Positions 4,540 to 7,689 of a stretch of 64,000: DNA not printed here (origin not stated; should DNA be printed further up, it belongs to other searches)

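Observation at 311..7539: Three tandem YfhO-family GT-C paralogs, one disrupted.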

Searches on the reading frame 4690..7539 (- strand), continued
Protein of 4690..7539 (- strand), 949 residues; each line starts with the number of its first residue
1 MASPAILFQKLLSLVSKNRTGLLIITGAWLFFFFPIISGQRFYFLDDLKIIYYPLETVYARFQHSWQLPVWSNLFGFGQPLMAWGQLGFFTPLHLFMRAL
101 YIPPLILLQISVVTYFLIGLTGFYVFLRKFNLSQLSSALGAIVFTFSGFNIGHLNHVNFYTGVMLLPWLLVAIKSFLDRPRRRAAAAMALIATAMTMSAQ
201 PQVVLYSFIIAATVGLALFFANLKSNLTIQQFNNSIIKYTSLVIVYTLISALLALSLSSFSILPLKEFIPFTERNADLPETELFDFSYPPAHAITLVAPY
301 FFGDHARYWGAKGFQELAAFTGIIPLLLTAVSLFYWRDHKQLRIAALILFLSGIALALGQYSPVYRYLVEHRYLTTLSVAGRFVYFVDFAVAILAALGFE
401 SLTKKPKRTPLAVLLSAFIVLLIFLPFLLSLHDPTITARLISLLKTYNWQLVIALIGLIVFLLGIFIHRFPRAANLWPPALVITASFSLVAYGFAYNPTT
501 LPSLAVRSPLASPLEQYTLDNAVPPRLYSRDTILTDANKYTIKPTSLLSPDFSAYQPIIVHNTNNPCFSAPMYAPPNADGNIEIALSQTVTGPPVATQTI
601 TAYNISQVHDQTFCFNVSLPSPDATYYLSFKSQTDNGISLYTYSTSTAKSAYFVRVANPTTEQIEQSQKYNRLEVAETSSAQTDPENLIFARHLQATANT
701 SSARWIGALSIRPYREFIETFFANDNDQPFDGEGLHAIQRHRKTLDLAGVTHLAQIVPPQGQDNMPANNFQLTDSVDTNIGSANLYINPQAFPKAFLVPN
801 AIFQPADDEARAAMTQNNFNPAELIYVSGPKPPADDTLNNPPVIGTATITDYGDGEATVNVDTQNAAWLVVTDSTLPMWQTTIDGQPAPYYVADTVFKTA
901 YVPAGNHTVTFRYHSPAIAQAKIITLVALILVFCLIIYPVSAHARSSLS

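Call 66: fold_search(model_id=the predicted structure, library=pdb)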
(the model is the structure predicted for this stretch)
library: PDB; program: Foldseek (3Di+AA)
matches with E <= 10: 916; with E <= 0.001: 5
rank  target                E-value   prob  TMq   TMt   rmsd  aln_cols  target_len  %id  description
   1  6w98_A                3.5e-08  1.00  0.38  0.29  24.1      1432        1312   10  Single-Particle Cryo-EM Structure of Arabinofuranosyltransferase AftD from Mycobacteria (released 2020-05-13)
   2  6wby                  4.0e-07  1.00  0.36  0.29  21.8      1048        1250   10  Single-Particle Cryo-EM Structure of Arabinofuranosyltransferase AftD from Mycobacteria, Mutant R1389S Class 2 (released 2020-05-13)
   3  6wbx                  1.3e-06  1.00  0.31  0.24  27.4      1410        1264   10  Single-Particle Cryo-EM Structure of Arabinofuranosyltransferase AftD from Mycobacteria, Mutant R1389S Class 1 (released 2020-05-13)
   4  5ogl_A                3.9e-04  1.00  0.26  0.33  10.1       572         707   12  Structure of bacterial oligosaccharyltransferase PglB in complex with an acceptor peptide and an lipid-linked oligosac (released 2017-10-25)
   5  8pn9_A                8.8e-04  1.00  0.23  0.31  15.3       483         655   13  Structure of human oligosaccharyltransferase OST-A complex bound to NGI-1 (released 2024-05-08)
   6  6ezn_F                1.0e-03  1.00  0.27  0.38  11.8       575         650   11  Cryo-EM structure of the yeast oligosaccharyltransferase (OST) complex (released 2018-01-17)
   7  7oci_F                3.9e-03  1.00  0.30  0.42  10.5       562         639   12  Cryo-EM structure of yeast Ost6p containing oligosaccharyltransferase complex (released 2022-02-16)
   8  8b6l_I                4.7e-03  1.00  0.28  0.36  13.0       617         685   10  Subtomogram average of the human Sec61-TRAP-OSTA-translocon (released 2022-12-07)
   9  8age_A                4.9e-03  1.00  0.29  0.41  10.8       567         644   12  Structure of yeast oligosaccharylransferase complex with acceptor peptide bound (released 2022-12-07)
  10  8agc_A                7.5e-03  1.00  0.28  0.36  12.1       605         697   13  Structure of yeast oligosaccharylransferase complex with lipid-linked oligosaccharide and non-acceptor peptide bound (released 2022-12-07)
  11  6s7t_A                8.2e-03  1.00  0.25  0.32  10.4       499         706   11  Cryo-EM structure of human oligosaccharyltransferase complex OST-B (released 2019-12-18)
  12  8if8_B                8.9e-03  1.00  0.23  0.34  12.9       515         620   14  Arabinosyltransferase AftA (released 2023-05-31)
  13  9i5k_A                1.1e-02  1.00  0.25  0.43   9.7       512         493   12  Structure of the Chaetomium thermophilum Pmt4 homodimer (C2 symmetry) (released 2025-12-24)
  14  8h2i_bG               1.5e-02  1.00  0.11  0.19   5.4       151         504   14  Near-atomic structure of five-fold averaged PBCV-1 capsid (released 2022-11-16)
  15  6zps_AAA              1.6e-02  0.25  0.07  0.10  23.6       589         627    9  Structure of Unliganded MgGH51 a-L-Arabinofuranosidase Crystal Type 3 Collected at 2.75 A (released 2020-11-11)
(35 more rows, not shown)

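Call 87: find_encoding_contigs(protein=P0014, flank=10000, max_places=1)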
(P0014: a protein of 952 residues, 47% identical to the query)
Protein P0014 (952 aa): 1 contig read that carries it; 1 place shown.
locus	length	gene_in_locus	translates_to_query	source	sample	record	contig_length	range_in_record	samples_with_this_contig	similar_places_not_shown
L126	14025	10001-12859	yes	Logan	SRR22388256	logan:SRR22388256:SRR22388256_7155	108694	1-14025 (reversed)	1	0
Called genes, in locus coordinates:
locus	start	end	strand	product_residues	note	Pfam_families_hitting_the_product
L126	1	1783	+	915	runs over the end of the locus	PF09586:YfhO (faint)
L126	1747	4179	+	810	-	PF09586:YfhO (weak)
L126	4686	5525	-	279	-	PF07021:MetW (weak), PF13489:Methyltransf_23, PF08241:Methyltransf_11, PF08242:Methyltransf_12, PF13649:Methyltransf_25, PF13847:Methyltransf_31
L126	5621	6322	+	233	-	PF00535:Glycos_transf_2, PF13641:Glyco_tranf_2_3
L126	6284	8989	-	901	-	-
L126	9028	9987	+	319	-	PF01073:3Beta_HSD, PF01370:Epimerase, PF02719:Polysacc_synt_2, PF04321:RmlD_sub_bind, PF07993:NAD_binding_4, PF08659:KR, PF13460:NAD_binding_10, PF16363:GDP_Man_Dehyd, +1 more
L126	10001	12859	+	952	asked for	PF09586:YfhO (faint)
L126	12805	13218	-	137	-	-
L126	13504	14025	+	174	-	?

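Call 88: find_encoding_contigs(protein=P0015, flank=10000, max_places=1)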
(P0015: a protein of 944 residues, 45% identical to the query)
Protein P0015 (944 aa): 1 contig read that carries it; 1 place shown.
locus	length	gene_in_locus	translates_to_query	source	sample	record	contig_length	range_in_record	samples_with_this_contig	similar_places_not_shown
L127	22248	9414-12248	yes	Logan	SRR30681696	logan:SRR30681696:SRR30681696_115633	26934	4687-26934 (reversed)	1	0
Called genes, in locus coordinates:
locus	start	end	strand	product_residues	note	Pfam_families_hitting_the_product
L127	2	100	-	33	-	?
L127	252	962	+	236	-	PF00535:Glycos_transf_2, PF13641:Glyco_tranf_2_3 (weak)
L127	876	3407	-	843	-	PF09586:YfhO (weak)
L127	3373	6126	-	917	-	-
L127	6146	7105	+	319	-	PF01073:3Beta_HSD, PF01370:Epimerase, PF02719:Polysacc_synt_2, PF04321:RmlD_sub_bind, PF05368:NmrA (weak), PF07993:NAD_binding_4, PF13460:NAD_binding_10, PF16363:GDP_Man_Dehyd, +1 more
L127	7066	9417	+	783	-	PF09586:YfhO (weak)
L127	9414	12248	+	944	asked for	PF09586:YfhO (faint)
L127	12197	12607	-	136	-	-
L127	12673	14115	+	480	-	PF02366:PMT (weak), PF13231:PMT_2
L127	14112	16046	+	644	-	PF09586:YfhO (weak)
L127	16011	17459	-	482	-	PF13231:PMT_2 (weak)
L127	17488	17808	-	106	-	-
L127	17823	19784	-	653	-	-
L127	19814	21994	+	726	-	PF09586:YfhO (weak)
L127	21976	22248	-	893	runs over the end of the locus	PF13231:PMT_2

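Call 89: find_encoding_contigs(protein=P0061, flank=10000, max_places=1)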
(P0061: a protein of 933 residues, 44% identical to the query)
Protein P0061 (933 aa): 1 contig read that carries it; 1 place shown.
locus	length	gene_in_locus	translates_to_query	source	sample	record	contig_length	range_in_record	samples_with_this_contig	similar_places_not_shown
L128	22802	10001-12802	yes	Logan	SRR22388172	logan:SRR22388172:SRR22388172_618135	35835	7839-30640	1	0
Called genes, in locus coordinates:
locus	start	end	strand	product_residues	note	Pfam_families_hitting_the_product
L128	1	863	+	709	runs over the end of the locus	PF00535:Glycos_transf_2, PF13641:Glyco_tranf_2_3, PF13231:PMT_2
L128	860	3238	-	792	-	PF13231:PMT_2 (weak)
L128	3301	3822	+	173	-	-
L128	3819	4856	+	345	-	PF01073:3Beta_HSD, PF01370:Epimerase, PF02719:Polysacc_synt_2, PF04321:RmlD_sub_bind, PF13460:NAD_binding_10, PF16363:GDP_Man_Dehyd, PF07993:NAD_binding_4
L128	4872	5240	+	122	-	PF01519:DUF16 (weak), PF05667:CCDC22_CC (weak), PF25026:Asd-4 (faint), PF23991:DUF7310 (faint)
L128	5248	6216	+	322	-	PF01073:3Beta_HSD, PF01370:Epimerase, PF02719:Polysacc_synt_2, PF04321:RmlD_sub_bind, PF07993:NAD_binding_4, PF08659:KR (faint), PF13460:NAD_binding_10 (weak), PF16363:GDP_Man_Dehyd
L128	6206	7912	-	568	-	-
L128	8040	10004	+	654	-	-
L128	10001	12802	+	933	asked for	PF09586:YfhO (weak)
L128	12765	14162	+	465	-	-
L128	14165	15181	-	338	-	PF13565:HTH_32 (faint), PF13936:HTH_38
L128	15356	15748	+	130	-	-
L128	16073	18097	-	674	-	PF02366:PMT, PF13231:PMT_2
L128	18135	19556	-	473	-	-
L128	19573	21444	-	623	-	PF13522:GATase_6, PF13537:GATase_7, PF00733:Asn_synthase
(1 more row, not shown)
